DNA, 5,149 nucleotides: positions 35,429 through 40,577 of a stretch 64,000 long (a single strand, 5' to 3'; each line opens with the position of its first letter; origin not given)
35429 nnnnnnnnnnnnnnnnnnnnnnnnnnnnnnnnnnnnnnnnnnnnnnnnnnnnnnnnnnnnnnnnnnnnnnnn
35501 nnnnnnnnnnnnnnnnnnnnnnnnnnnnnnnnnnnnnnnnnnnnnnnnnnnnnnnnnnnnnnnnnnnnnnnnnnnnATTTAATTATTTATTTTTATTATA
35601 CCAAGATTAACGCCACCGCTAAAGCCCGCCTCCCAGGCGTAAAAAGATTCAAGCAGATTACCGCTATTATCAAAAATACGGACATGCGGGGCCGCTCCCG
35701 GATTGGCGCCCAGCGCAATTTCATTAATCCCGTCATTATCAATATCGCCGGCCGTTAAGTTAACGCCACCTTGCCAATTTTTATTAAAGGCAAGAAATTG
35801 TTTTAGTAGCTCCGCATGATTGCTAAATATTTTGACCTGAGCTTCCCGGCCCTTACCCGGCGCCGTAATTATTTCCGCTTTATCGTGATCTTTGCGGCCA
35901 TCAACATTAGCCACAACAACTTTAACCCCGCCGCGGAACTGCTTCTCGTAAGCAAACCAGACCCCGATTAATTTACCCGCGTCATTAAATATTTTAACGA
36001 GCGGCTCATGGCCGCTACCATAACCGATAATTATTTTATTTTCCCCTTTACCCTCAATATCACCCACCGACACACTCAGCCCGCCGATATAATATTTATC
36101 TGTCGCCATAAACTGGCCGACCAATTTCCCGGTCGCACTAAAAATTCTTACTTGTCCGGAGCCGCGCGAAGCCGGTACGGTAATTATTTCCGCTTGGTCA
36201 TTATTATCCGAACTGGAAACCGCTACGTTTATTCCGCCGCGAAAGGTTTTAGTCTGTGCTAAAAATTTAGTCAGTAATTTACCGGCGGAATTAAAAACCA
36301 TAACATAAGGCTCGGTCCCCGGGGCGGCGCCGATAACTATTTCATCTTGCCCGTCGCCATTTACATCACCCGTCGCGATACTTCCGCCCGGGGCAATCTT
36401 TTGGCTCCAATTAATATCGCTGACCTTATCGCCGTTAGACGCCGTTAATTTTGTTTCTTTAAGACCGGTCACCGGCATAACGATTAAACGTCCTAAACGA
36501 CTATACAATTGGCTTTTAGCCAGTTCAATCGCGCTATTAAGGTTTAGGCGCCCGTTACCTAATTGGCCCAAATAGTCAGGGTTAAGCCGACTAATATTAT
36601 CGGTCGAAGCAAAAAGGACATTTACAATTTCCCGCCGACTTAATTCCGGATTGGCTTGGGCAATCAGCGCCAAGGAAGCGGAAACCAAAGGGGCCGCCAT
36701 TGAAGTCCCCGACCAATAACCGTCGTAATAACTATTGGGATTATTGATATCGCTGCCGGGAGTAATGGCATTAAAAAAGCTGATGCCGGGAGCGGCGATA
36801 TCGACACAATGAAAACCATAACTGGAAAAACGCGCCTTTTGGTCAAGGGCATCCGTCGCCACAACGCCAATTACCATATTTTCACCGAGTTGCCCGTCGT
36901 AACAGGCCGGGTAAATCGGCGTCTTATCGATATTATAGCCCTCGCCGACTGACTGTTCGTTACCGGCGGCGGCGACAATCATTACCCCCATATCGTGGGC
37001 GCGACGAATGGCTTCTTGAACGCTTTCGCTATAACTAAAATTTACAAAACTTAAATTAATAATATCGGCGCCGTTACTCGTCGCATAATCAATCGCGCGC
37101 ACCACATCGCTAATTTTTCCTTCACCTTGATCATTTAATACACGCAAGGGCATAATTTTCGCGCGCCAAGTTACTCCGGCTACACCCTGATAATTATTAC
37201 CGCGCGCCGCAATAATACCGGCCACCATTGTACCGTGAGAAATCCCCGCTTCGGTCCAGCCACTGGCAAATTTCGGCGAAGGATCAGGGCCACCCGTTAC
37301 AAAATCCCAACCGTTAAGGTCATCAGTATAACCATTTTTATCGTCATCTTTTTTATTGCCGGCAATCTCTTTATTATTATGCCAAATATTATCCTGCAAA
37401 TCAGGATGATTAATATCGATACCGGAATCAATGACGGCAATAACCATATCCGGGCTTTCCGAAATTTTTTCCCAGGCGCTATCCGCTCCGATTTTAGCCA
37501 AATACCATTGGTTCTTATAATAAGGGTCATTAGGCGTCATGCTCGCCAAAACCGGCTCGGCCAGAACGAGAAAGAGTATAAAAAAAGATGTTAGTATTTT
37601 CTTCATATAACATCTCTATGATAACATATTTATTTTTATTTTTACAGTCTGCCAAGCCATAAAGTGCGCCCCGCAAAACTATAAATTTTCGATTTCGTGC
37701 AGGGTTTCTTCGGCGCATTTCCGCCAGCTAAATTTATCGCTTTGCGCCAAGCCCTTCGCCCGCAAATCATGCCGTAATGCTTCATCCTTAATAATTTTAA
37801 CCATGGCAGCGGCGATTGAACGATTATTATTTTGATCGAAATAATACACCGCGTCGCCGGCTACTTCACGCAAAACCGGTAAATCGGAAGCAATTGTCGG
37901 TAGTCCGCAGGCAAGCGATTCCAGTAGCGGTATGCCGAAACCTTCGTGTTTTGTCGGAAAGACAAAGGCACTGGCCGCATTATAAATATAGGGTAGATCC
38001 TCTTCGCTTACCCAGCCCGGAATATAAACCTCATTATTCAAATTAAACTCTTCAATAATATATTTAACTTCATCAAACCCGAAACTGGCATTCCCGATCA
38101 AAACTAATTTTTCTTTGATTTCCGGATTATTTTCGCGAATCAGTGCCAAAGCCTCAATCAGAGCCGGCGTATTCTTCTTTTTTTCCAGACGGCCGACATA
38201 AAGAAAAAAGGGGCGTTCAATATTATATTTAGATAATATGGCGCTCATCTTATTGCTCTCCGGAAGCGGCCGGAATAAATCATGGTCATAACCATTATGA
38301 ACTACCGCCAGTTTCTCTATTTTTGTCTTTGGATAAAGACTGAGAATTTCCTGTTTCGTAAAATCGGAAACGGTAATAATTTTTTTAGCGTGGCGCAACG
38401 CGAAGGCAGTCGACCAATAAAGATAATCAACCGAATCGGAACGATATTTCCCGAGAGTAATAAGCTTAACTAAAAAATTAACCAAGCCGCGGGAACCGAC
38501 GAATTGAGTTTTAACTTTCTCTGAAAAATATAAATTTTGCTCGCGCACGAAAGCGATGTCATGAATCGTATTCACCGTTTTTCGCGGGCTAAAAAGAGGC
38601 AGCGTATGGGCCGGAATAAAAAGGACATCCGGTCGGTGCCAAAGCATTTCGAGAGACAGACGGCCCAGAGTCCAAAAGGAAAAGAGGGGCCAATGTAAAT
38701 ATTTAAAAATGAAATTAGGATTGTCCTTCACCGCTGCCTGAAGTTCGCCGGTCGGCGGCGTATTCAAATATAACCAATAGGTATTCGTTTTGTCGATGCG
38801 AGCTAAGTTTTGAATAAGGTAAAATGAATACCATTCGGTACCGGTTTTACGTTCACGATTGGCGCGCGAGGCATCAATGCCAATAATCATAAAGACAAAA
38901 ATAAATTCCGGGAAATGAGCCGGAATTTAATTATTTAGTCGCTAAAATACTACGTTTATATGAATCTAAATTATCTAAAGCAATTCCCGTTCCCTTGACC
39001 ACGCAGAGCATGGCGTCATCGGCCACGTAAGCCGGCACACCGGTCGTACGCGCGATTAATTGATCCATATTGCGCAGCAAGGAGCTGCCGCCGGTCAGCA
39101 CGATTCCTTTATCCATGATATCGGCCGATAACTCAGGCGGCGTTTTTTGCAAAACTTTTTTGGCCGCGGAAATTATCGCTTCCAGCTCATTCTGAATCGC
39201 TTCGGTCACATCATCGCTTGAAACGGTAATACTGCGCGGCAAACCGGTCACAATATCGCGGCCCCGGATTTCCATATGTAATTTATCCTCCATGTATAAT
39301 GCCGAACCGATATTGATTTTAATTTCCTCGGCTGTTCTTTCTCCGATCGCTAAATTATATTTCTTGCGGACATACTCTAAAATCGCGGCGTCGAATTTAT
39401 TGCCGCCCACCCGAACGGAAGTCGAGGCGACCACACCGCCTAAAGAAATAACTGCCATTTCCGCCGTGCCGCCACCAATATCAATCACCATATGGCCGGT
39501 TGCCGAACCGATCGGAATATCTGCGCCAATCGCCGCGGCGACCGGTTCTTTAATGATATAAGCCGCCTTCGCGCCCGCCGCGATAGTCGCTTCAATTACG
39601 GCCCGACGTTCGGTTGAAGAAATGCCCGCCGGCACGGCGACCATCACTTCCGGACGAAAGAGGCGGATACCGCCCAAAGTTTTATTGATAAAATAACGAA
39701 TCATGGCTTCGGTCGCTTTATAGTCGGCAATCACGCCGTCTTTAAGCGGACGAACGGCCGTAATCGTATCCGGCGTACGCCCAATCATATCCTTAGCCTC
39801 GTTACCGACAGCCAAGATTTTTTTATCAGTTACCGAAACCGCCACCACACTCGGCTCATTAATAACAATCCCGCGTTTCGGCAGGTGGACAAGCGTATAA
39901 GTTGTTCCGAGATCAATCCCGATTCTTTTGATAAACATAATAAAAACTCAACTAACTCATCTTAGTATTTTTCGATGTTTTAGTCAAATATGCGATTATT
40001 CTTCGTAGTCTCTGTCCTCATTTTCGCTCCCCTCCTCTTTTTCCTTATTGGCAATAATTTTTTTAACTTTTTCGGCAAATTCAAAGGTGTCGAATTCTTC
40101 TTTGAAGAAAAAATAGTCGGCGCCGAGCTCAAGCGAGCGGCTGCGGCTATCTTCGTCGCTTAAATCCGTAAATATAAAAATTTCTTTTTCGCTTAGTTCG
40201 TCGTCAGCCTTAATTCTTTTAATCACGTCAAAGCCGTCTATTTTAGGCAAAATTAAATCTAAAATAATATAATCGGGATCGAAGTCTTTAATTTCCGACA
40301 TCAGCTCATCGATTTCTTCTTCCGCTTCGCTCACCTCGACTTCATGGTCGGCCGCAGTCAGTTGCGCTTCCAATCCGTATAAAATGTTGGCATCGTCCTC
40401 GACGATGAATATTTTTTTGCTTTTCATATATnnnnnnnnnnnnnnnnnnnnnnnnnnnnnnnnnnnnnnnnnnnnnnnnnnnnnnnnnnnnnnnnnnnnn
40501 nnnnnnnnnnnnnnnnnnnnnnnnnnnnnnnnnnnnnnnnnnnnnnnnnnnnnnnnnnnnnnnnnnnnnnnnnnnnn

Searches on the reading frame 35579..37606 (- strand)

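Call 8: search_protein_families(library=pfam, proteins=[window:35579-37606:-], max_evalue=0.001)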
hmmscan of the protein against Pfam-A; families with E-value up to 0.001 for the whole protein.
window:35579-37606:- (675 aa): 4 families
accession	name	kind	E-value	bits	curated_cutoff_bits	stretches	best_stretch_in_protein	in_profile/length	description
PF00082.27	Peptidase_S8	-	2.6e-50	171.8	21.8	1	54-337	4-275/288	Subtilase family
PF01839.29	FG-GAP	-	7.3e-10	39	22.1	1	407-430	2-25/37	FG-GAP repeat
PF13517.12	FG-GAP_3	-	1e-08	36.1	26.9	0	406-425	42-61/61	FG-GAP-like repeat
PF25292.1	Beta-prop_CGLA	-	0.00069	19.6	26.8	0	410-451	34-72/316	Lambda-carrageenase beta-propeller domain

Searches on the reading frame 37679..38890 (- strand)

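Call 8: search_protein_families(library=pfam, proteins=[window:37679-38890:-], max_evalue=0.001)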
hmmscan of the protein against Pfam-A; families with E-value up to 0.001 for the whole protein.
window:37679-38890:- (403 aa): 5 families
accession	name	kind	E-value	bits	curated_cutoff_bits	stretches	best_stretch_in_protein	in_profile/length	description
PF00534.26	Glycos_transf_1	-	7.2e-37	127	26.4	1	225-380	14-169/172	Glycosyl transferases group 1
PF13692.12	Glyco_trans_1_4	-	3.6e-26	92.6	27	1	227-369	2-142/142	Glycosyl transferases group 1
PF13439.12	Glyco_transf_4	-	1.7e-09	38.3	28.5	1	17-204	3-169/170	Glycosyltransferase Family 4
PF20706.3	GT4-conflict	-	3.4e-06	26.7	26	1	224-336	195-312/385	Family 4 Glycosyltransferase in conflict systems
PF13524.12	Glyco_trans_1_2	-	3.6e-05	24.2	25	1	256-395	13-141/144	Glycosyl transferase-like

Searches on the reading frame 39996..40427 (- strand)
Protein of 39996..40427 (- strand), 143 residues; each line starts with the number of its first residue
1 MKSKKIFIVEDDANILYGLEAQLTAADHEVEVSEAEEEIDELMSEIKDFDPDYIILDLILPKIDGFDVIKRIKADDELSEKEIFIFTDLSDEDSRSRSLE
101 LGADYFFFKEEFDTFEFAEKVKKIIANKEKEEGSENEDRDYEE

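Call 8: search_protein_families(library=pfam, proteins=[window:39996-40427:-], max_evalue=0.001)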
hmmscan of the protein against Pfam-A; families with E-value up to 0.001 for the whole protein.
window:39996-40427:- (143 aa): 1 family
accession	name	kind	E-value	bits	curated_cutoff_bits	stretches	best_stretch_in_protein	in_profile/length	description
PF00072.30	Response_reg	-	4.6e-17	62.6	30.2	1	6-110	1-100/111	Response regulator receiver domain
